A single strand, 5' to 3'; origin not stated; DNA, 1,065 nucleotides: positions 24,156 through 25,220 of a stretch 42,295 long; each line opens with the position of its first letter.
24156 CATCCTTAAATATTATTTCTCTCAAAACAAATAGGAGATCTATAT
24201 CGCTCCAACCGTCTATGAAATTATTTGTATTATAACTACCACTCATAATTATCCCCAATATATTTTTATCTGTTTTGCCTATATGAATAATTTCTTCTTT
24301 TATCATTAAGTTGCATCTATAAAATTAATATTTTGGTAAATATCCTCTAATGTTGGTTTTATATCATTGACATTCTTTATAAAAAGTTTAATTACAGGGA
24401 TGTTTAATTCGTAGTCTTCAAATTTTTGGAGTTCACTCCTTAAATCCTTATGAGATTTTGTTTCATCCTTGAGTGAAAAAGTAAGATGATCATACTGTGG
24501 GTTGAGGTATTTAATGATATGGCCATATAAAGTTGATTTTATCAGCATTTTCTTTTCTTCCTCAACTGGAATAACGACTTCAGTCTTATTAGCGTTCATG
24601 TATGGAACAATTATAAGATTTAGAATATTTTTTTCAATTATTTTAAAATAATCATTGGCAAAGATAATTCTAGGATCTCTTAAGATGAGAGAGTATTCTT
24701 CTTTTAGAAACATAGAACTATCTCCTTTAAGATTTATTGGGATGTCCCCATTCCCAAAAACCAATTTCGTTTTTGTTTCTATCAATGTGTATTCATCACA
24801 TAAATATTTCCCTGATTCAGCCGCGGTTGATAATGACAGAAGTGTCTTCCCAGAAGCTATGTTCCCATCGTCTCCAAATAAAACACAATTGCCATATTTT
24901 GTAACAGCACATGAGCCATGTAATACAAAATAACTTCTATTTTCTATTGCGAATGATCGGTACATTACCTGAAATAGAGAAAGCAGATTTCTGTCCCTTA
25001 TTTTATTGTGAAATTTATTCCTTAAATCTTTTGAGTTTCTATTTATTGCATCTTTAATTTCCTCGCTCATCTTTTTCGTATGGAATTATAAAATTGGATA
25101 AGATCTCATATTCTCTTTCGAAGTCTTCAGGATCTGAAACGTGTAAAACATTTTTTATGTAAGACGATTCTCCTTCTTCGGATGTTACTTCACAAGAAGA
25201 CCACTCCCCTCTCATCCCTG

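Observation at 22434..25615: Translationally coupled five-gene nucleotide-handling operon (NDK-like, HprK-like P-loop, Pol-beta NTase, alpha/beta hydrolase, Nudix) that I cannot assign to any pathway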

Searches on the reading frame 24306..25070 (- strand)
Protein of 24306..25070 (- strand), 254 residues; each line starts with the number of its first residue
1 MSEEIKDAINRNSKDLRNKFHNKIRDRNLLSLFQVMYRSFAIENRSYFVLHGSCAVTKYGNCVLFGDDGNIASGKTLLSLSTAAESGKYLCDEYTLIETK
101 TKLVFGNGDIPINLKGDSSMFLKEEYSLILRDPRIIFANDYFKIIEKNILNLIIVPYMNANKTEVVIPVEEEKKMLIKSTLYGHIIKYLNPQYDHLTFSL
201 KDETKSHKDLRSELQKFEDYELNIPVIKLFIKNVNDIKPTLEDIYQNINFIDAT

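Call 3: search_protein_families(library=pfam, proteins=[window:24306-25070:-], max_evalue=1)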
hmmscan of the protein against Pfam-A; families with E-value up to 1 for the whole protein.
window:24306-25070:- (254 aa): 0 families

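Call 4: search_protein_families(library=ncbifam, proteins=[window:24306-25070:-], max_evalue=1)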
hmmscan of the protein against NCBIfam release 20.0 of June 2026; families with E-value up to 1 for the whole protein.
window:24306-25070:- (254 aa): 1 family
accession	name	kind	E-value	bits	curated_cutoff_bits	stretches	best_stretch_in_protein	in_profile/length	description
TIGR04352.1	HprK_rel_A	equivalog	0.027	13.6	200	1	40-118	89-163/280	HprK-related kinase A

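Call 5: search_protein_families(library=padloc, proteins=[window:24306-25070:-], max_evalue=1)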
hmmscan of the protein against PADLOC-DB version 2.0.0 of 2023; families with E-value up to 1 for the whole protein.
window:24306-25070:- (254 aa): 0 families

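Call 9: search_solved_structures(query=window:24306-25070:-, max_evalue=10, show_alignments=2)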
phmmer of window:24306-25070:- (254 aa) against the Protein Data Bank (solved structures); distinct sequences matched with E-value up to 10: 0.

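Call 11: find_homologous_proteins(query=window:24306-25070:-, max_evalue=0.001)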
Query window:24306-25070:- (254 aa): 6 proteins with E <= 0.001 among 411 candidates.
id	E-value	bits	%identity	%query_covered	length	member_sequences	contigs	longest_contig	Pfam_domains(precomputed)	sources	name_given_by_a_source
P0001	2.0e-162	556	100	100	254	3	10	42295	-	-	-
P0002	2.6e-61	225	50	85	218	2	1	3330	-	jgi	jgi:hypothetical protein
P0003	1.1e-57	213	41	94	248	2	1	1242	-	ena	-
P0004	4.5e-56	208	42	90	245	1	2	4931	-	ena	-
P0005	1.9e-42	163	40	85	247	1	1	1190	-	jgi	jgi:hypothetical protein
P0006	6.3e-42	162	37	88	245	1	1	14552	-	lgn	-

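Call 12: find_encoding_contigs(protein=P0006, flank=8000, max_places=4)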
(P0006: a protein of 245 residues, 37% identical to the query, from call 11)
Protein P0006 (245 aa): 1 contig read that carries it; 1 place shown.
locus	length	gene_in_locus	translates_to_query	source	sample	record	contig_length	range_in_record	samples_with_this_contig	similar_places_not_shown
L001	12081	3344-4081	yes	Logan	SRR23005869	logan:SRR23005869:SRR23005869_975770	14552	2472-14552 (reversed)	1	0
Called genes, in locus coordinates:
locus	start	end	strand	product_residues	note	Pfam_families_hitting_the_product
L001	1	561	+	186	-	?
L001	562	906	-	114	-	PF04020:Phage_holin_4_2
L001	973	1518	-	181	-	PF01872:RibD_C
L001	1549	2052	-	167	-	PF06983:3-dmu-9_3-mt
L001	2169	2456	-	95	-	-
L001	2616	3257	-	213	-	-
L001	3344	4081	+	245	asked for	-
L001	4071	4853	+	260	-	-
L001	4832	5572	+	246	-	-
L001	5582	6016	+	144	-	PF00293:NUDIX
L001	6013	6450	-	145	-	PF01230:HIT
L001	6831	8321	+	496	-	-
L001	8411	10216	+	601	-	PF08439:Peptidase_M3_N, PF01432:Peptidase_M3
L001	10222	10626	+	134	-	-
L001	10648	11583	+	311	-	PF00005:ABC_tran, PF13304:AAA_21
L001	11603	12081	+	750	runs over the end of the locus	PF12679:ABC2_membrane_2, PF12730:ABC2_membrane_4 (weak), PF23357:DUF7088, PF09822:ABC_transp_aux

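Call 13: find_encoding_contigs(protein=P0004, flank=5000, max_places=4)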
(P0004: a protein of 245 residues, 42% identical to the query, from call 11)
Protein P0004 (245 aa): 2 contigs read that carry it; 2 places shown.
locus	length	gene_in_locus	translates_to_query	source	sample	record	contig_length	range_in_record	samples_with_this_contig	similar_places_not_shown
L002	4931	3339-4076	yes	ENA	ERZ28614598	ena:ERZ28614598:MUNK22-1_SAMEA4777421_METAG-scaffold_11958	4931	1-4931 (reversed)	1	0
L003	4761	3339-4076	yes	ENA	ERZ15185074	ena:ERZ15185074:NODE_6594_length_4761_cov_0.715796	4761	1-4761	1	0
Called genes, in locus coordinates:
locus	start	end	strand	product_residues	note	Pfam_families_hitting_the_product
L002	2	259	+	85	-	?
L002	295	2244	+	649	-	PF00456:Transketolase_N, PF13292:DXP_synthase_N (faint), PF00676:E1_dh (weak), PF02779:Transket_pyr, PF02780:Transketolase_C (weak)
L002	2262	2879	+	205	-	PF20408:Abhydrolase_11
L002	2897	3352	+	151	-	PF00334:NDK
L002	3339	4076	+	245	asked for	-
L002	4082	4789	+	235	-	-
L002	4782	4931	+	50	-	?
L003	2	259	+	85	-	?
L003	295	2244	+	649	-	PF00456:Transketolase_N, PF13292:DXP_synthase_N (faint), PF00676:E1_dh (weak), PF02779:Transket_pyr, PF02780:Transketolase_C (weak)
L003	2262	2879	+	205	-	PF20408:Abhydrolase_11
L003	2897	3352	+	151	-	PF00334:NDK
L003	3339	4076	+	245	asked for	-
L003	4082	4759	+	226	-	?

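Call 14: find_encoding_contigs(protein=P0002, flank=5000, max_places=4)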
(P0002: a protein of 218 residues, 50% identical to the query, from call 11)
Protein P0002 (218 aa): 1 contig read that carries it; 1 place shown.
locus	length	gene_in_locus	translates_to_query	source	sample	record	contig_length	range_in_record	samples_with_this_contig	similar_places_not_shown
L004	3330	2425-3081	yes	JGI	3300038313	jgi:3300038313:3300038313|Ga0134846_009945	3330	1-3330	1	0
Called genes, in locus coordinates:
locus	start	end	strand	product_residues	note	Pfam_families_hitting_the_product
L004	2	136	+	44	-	?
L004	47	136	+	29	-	-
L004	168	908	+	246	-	PF03602:Cons_hypoth95, PF05175:MTS (weak)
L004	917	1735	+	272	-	-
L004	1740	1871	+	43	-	-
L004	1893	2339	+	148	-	PF00334:NDK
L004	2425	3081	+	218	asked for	-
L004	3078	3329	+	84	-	?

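Call 19: search_solved_structures(query=A1, max_evalue=10, show_alignments=3)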
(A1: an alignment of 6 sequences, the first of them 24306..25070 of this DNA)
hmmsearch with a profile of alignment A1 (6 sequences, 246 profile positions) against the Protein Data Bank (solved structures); distinct sequences matched with E-value up to 10: 3.
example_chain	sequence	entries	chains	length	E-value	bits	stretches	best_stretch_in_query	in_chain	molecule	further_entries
6kyx_A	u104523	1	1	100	0.23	14.1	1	171-230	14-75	DNA-binding response regulator ArlR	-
6iju_A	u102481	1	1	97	0.23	14.1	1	171-230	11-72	DNA-binding response regulator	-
6is4_A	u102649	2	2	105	0.3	13.7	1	171-230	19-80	Response regulator ArlR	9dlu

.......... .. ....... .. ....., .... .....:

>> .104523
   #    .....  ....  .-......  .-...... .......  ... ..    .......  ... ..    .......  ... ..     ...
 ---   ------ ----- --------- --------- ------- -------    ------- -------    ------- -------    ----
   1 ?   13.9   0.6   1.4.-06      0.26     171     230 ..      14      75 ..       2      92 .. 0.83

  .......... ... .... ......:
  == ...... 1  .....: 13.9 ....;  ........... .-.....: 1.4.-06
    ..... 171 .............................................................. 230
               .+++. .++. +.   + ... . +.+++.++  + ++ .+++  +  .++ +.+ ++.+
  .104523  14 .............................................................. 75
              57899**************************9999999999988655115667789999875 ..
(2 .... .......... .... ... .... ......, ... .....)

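Call 20: find_related_loci(query=A1, collection=genome_contigs, flank=8000)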
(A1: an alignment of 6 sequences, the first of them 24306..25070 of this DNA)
Query A1 (254 aa) in genome_contigs; peptide patterns used: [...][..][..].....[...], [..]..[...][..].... (x = any residue, [..] = any of these).
114 stretches matched a pattern; 2 encode a relative of the query (tblastn E <= 1e-3); 2 distinct loci.
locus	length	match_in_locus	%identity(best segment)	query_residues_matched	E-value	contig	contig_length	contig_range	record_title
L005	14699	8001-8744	49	1-249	5e-74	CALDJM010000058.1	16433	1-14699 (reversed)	MAG TPA_asm: uncultured bacterium isolate SRR1562000_bin.129_CONCOCT_v1.1_MAG genome assembly, contig: ERZ724042.2425, w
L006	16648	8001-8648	44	29-244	1e-54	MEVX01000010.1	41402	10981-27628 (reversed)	MAG: candidate division WWE3 bacterium RIFOXYB1_FULL_43_24 rifoxyb1_full_scaffold_296, whole genome shotgun sequence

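Call 30: predict_structure(alignment_id=A1)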
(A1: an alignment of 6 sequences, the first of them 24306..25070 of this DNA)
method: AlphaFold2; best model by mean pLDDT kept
length: 254 residues; sequences in the alignment: 6
mean_pLDDT: 87.7   pTM: 0.88
mean pLDDT of the five models: 87.7, 87.2, 84.5, 79.6, 76.9
residues with pLDDT >= 90: 154; 70-90: 79; 50-70: 10; < 50: 11
segments of 3 or more residues with pLDDT < 50: 197-204
pLDDT, mean of each block of 10 residues (from residue 1): 75 94 90 88 87 95 94 92 97 90 92 85 90 91 95 96 96 94 85 54 54 89 93 94 92 60
secondary structure, 60 per line:
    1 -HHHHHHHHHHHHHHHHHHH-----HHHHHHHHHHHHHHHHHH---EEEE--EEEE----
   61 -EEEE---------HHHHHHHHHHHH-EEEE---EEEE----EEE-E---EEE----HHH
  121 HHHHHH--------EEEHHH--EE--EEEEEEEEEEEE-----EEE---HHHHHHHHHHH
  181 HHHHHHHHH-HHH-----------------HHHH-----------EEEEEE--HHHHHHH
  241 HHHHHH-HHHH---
elements in order: H2-20 H26-43 E47-50 E53-56 E62-65 H75-86 E88-91 E95-98 E103-105 E111-113 H118-126 E135-137 E147-158 E164-166 H170-189 H211-214 E226-231 H234-246 H248-251

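Call 34: fold_search(model_id=the predicted structure, library=pdb)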
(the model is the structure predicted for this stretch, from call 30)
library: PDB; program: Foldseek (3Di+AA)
matches with E <= 10: 177; with E <= 0.001: 0
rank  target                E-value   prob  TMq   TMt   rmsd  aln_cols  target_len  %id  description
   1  1kkm_B                2.2e-03  1.00  0.37  0.51  11.9       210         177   14  L.casei HprK/P in complex with B.subtilis P-Ser-HPr (released 2002-08-28)
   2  1ko7_A                3.0e-03  0.99  0.30  0.27  10.3       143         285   22  X-ray structure of the HPr kinase/phosphatase from Staphylococcus xylosus at 1.95 A resolution (released 2002-04-03)
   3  1kkm_A                3.6e-03  1.00  0.38  0.52  11.8       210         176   14  L.casei HprK/P in complex with B.subtilis P-Ser-HPr (released 2002-08-28)
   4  9a4u_A                5.8e-03  0.94  0.32  0.17   9.2       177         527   14  Integrative model of PCKA-QOX2 by crosslinking MS and deep learning (released 2024-09-18)
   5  1kkm_C                6.2e-03  0.99  0.36  0.50  12.1       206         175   14  L.casei HprK/P in complex with B.subtilis P-Ser-HPr (released 2002-08-28)
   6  1knx_B                6.2e-03  0.99  0.31  0.27   7.5       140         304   12  HPr kinase/phosphatase from Mycoplasma pneumoniae (released 2002-12-31)
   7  1kkl_C                6.6e-03  0.99  0.37  0.52   6.2       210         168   13  L.casei HprK/P in complex with B.subtilis HPr (released 2002-08-28)
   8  1ii2_B                6.6e-03  0.92  0.40  0.22   9.8       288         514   14  Crystal Structure of Phosphoenolpyruvate Carboxykinase (PEPCK) from Trypanosoma cruzi (released 2001-11-21)
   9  1kkl_B                8.4e-03  0.99  0.36  0.52   7.2       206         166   13  L.casei HprK/P in complex with B.subtilis HPr (released 2002-08-28)
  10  1kkl_A                8.9e-03  0.98  0.35  0.51   7.2       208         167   13  L.casei HprK/P in complex with B.subtilis HPr (released 2002-08-28)
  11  2qmh_K                8.9e-03  0.97  0.34  0.49   7.6       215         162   12  structure of V267F mutant HprK/P (released 2007-09-18)
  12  1knx_E                8.9e-03  0.96  0.36  0.31  11.4       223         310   12  HPr kinase/phosphatase from Mycoplasma pneumoniae (released 2002-12-31)
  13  1xkv_B                8.9e-03  0.77  0.28  0.15   9.0       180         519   16  Crystal Structure Of ATP-Dependent Phosphoenolpyruvate Carboxykinase From Thermus thermophilus HB8 (released 2005-10-11)
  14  1ayl                  9.5e-03  0.98  0.47  0.25   8.1       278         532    9  PHOSPHOENOLPYRUVATE CARBOXYKINASE (released 1997-01-11)
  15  1j3b_B                1.0e-02  0.92  0.32  0.17   7.9       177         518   16  Crystal structure of ATP-dependent phosphoenolpyruvate carboxykinase from Thermus thermophilus HB8 (released 2003-02-11)
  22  1knx_A                1.5e-02  0.95  0.30  0.25   8.3       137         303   13  HPr kinase/phosphatase from Mycoplasma pneumoniae (released 2002-12-31)
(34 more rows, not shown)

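Call 41: search_protein_families(library=pfam, proteins=[L001:2616-3257:-, L005:6591-7352:+, L006:7160-7897:+], max_evalue=1)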
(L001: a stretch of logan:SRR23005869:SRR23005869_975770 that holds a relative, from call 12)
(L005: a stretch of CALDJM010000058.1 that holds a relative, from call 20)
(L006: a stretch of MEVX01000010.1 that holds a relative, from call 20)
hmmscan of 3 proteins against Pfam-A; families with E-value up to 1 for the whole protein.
L001:2616-3257:- (213 aa): 1 family
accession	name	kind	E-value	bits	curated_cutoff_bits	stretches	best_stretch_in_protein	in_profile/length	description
PF00334.24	NDK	-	0.071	13.4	27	1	26-109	4-83/135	Nucleoside diphosphate kinase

L005:6591-7352:+ (253 aa): 10 families
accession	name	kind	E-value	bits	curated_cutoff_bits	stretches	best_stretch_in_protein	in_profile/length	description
PF13561.12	adh_short_C2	-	5.2e-58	196.8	27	1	18-250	5-235/236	Enoyl-(Acyl carrier protein) reductase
PF00106.31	adh_short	-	2.2e-50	171.3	26.6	1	10-203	1-193/195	short chain dehydrogenase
PF23441.1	SDR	-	1.8e-13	50.9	27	1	5-253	3-258/258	SDR-like rossmann domain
PF08659.16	KR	-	8.5e-11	42.5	22.6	1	12-121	3-115/180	KR domain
PF01370.27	Epimerase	-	0.002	18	20.9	1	12-96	1-73/240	NAD dependent epimerase/dehydratase family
PF16363.11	GDP_Man_Dehyd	-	0.004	17.1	27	1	13-82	1-75/332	GDP-mannose 4,6 dehydratase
PF02719.21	Polysacc_synt_2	-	0.0093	15.6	20.2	1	13-82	2-77/293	Polysaccharide biosynthesis protein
PF00150.24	Cellulase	-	0.013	15.5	23.5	1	25-92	67-123/272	Cellulase (glycosyl hydrolase family 5)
PF00232.24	Glyco_hydro_1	-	0.025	13.5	22.6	1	72-114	338-380/453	Glycosyl hydrolase family 1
PF07116.16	DUF1372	-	0.029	15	25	1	80-129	33-82/98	Protein of unknown function (DUF1372)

L006:7160-7897:+ (245 aa): 2 families
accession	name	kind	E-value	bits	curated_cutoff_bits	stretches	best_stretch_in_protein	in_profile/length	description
PF00334.24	NDK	-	6.8e-14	52.3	27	1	107-237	1-127/135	Nucleoside diphosphate kinase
PF10185.14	Mesd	-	0.0072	16.7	24.4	1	61-129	58-127/155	Chaperone for wingless signalling and trafficking of LDL receptor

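Call 48: search_protein_families(library=pfam, proteins=[L006:2906-3679:-, L006:3744-4901:+, L006:4944-5558:-, L006:5654-6907:+, L006:6921-7283:-, L006:10599-11138:-, L006:11254-11802:+, L006:11810-12568:-, L006:12620-15487:+], max_evalue=0.001)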
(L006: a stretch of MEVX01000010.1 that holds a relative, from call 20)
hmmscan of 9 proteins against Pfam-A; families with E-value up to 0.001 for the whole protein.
L006:2906-3679:- (257 aa): 6 families
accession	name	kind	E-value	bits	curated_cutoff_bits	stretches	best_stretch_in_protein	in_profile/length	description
PF13489.12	Methyltransf_23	-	4.1e-16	59.6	27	1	62-182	22-130/164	Methyltransferase domain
PF13847.12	Methyltransf_31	-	6.7e-15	55.5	27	1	62-164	3-110/145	Methyltransferase domain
PF08241.18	Methyltransf_11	-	1e-14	55.4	21.2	1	67-163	1-95/95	Methyltransferase domain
PF13649.12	Methyltransf_25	-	1.1e-13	52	27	1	66-159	1-97/97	Methyltransferase domain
PF08242.18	Methyltransf_12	-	5.9e-12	46.6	30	1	67-161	1-98/98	Methyltransferase domain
PF03848.20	TehB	-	6.3e-06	26.2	20.4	1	61-143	29-110/193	Tellurite resistance protein TehB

L006:3744-4901:+ (385 aa): 6 families
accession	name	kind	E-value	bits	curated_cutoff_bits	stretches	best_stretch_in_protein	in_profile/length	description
PF02518.31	HATPase_c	-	2.7e-25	89.4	26.4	1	268-379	2-109/111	Histidine kinase-, DNA gyrase B-, and HSP90-like ATPase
PF00512.31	HisKA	-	8.4e-16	58.2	26.9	1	152-219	2-66/66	His Kinase A (phospho-acceptor) domain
PF13589.12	HATPase_c_3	-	8.8e-06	26.2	25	1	272-346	3-77/137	Histidine kinase-, DNA gyrase B-, and HSP90-like ATPase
PF12860.13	PAS_7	-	3.1e-05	24.5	27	1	35-84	2-52/115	PAS fold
PF00989.32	PAS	-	3.4e-05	24.3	22.6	1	33-83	6-56/113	PAS fold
PF13581.12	HATPase_c_2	-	0.00042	20.8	27.4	1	273-350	37-106/127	Histidine kinase-like ATPase domain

L006:4944-5558:- (204 aa): 6 families
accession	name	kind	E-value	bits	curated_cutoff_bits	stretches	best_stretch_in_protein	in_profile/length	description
PF12799.13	LRR_4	-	8.6e-26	89.8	27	4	127-164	2-39/44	Leucine Rich repeats (2 copies)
PF13855.12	LRR_8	-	7.3e-17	61.3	27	2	127-183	2-60/61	Leucine rich repeat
PF00560.39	LRR_1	-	3.5e-15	53.3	20.6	0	150-168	1-20/23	Leucine Rich Repeat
PF23598.1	LRR_14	-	1.2e-13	51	40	2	81-156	48-121/353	Leucine-rich repeat region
PF23211.1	LRR_LRWD1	-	4.2e-06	27.1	28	0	125-186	41-100/190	Leucine-rich repeat and WD repeat-containing protein 1, LRR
PF13516.12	LRR_6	-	2.3e-05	24.5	23.4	0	148-162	2-16/24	Leucine Rich repeat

L006:5654-6907:+ (417 aa): 3 families
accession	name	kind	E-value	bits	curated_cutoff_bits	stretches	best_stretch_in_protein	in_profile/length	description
PF02518.31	HATPase_c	-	1.4e-19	71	26.4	1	278-401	2-109/111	Histidine kinase-, DNA gyrase B-, and HSP90-like ATPase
PF00512.31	HisKA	-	2.8e-18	66.2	26.9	1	162-231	2-66/66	His Kinase A (phospho-acceptor) domain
PF13188.13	PAS_8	-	0.00039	20.6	21.8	1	32-81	2-47/65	PAS domain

L006:6921-7283:- (120 aa): 1 family
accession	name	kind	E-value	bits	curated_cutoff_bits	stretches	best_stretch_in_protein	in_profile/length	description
PF00072.30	Response_reg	-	6.2e-15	55.8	30.2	1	4-115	1-110/111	Response regulator receiver domain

L006:10599-11138:- (179 aa): 1 family
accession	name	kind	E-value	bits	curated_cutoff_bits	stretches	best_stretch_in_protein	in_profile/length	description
PF00929.31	RNase_T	-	6.5e-12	46.7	24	1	10-171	2-163/164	Exonuclease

L006:11254-11802:+ (182 aa): 1 family
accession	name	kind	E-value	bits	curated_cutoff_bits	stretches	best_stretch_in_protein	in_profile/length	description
PF01814.28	Hemerythrin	-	2.4e-19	70.5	25.3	1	8-137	6-127/127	Hemerythrin HHE cation binding domain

L006:11810-12568:- (252 aa): 4 families
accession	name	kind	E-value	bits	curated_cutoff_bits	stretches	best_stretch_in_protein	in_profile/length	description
PF13561.12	adh_short_C2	-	4.3e-70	236.4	27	1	18-250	1-236/236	Enoyl-(Acyl carrier protein) reductase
PF00106.31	adh_short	-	6.1e-57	192.7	26.6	1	12-202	1-194/195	short chain dehydrogenase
PF08659.16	KR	-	3.3e-11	43.9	22.6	1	15-184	4-177/180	KR domain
PF23441.1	SDR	-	3.1e-06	27.2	27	1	8-248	4-254/258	SDR-like rossmann domain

L006:12620-15487:+ (955 aa): 8 families
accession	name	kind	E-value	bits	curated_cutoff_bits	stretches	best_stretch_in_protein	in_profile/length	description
PF13549.11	ATP-grasp_5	-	2.2e-60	204.2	27.6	1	495-715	2-221/221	ATP-grasp domain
PF13607.11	Succ_CoA_lig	-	2.7e-38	131.3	27.4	1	154-304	1-138/138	Succinyl-CoA ligase like flavodoxin domain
PF13380.12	CoA_binding_2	-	1.8e-21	77.2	22.8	1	12-138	1-115/116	CoA binding domain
PF00175.26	NAD_binding_1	-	1.5e-16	61.4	22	1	831-935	1-108/109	Oxidoreductase NAD-binding domain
PF02629.25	CoA_binding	-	5.9e-13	49.8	22.3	1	10-102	2-97/97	CoA binding domain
PF19045.5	Ligase_CoA_2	-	1.5e-11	45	23.7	1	315-463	1-155/162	Ligase-CoA domain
PF00970.30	FAD_binding_6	-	2.1e-06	28.4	21.1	1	737-818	9-97/99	Oxidoreductase FAD-binding domain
PF08030.17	NAD_binding_6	-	0.00033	21.2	22.2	0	827-895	2-77/156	Ferric reductase NAD binding domain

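Call 62: search_dna_similar(query=window:24306-25070:-, collection=phages, mode=protein, max_evalue=0.01)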
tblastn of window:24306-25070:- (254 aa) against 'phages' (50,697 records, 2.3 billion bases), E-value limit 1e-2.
No match.

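Call 71: search_protein_representatives(alignment_id=A1)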
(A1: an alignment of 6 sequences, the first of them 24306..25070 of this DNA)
Query: 6 sequences, 246 profile positions. Proteins with E-value up to 0.001 (for the whole library): 85; up to 1e-10: 63; up to 1e-30: 12. The best 85 are listed.
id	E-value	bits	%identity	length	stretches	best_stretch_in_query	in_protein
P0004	1.4e-115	401.3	-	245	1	1-245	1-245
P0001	4.9e-110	383.1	-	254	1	4-246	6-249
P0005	1.6e-105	368.4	-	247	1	1-245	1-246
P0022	7.8e-86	303.9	-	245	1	1-241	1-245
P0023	4.4e-83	294.8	-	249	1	4-243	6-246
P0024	2.5e-73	262.9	-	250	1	1-239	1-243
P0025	5.0e-73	261.9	-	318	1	1-244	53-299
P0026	4.8e-70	252.1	-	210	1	37-242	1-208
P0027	5.1e-65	235.7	-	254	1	1-245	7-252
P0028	1.8e-52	194.6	-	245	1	1-239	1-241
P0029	9.5e-34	133.3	-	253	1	13-239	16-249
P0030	5.7e-33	130.7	-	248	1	6-241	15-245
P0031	1.5e-27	112.9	-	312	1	25-202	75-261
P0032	2.4e-26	109.1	-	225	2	1-115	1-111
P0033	4.5e-26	108.1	-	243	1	1-238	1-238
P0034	1.8e-25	106.1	-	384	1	5-239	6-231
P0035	9.5e-24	100.5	-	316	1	18-240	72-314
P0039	2.3e-23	99.2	-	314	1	22-214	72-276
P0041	3.0e-22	95.6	-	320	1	23-241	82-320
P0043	4.5e-21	91.8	-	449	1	25-214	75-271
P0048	7.2e-20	87.8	-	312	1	21-239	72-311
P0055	2.5e-18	82.8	-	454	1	25-214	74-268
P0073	5.3e-13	65.3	-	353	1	21-202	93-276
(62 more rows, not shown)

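Call 72: search_protein_families(library=pfam, proteins=[P0031, P0035, P0039, P0041, P0043, P0034, P0055, P0048, P0025, P0073], max_evalue=0.1)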
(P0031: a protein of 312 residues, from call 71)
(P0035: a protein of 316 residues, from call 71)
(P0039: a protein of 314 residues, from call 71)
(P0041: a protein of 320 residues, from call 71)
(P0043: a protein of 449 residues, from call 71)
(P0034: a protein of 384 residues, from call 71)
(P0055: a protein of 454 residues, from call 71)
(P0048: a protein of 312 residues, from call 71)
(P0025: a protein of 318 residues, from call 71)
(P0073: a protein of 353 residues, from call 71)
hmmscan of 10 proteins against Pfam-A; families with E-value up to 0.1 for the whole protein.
P0031 (312 aa): 0 families

P0035 (316 aa): 1 family
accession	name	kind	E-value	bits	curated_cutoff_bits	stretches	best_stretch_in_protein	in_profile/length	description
PF23326.1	UBL_UBAC1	-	0.069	13.5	27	0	37-86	5-56/109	UBAC1 UBL-like domain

P0039 (314 aa): 1 family
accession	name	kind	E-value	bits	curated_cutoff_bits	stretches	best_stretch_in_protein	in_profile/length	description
PF11530.13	Pilin_PilX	-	0.074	13.4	25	0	254-288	23-56/127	Minor type IV pilin, PilX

P0041 (320 aa): 0 families

P0043 (449 aa): 1 family
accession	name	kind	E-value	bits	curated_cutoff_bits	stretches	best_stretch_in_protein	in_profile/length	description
PF00293.34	NUDIX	-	3.1e-13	50.3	21.1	1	320-444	6-131/134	NUDIX domain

P0034 (384 aa): 1 family
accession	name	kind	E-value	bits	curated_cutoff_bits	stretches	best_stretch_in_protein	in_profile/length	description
PF00293.34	NUDIX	-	2.4e-14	53.9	21.1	1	243-370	2-126/134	NUDIX domain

P0055 (454 aa): 2 families
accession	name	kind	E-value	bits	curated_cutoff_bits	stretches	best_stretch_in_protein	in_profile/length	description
PF00293.34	NUDIX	-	5e-15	56.1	21.1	1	319-428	7-118/134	NUDIX domain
PF01365.27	RYDR_ITPR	-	0.02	14.9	22.3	0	260-326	95-156/201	RIH domain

P0048 (312 aa): 0 families

P0025 (318 aa): 0 families

P0073 (353 aa): 1 family
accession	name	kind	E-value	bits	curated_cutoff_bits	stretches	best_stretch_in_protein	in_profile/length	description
PF03456.24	uDENN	-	0.075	13.9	22.3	0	198-226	12-39/57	uDENN domain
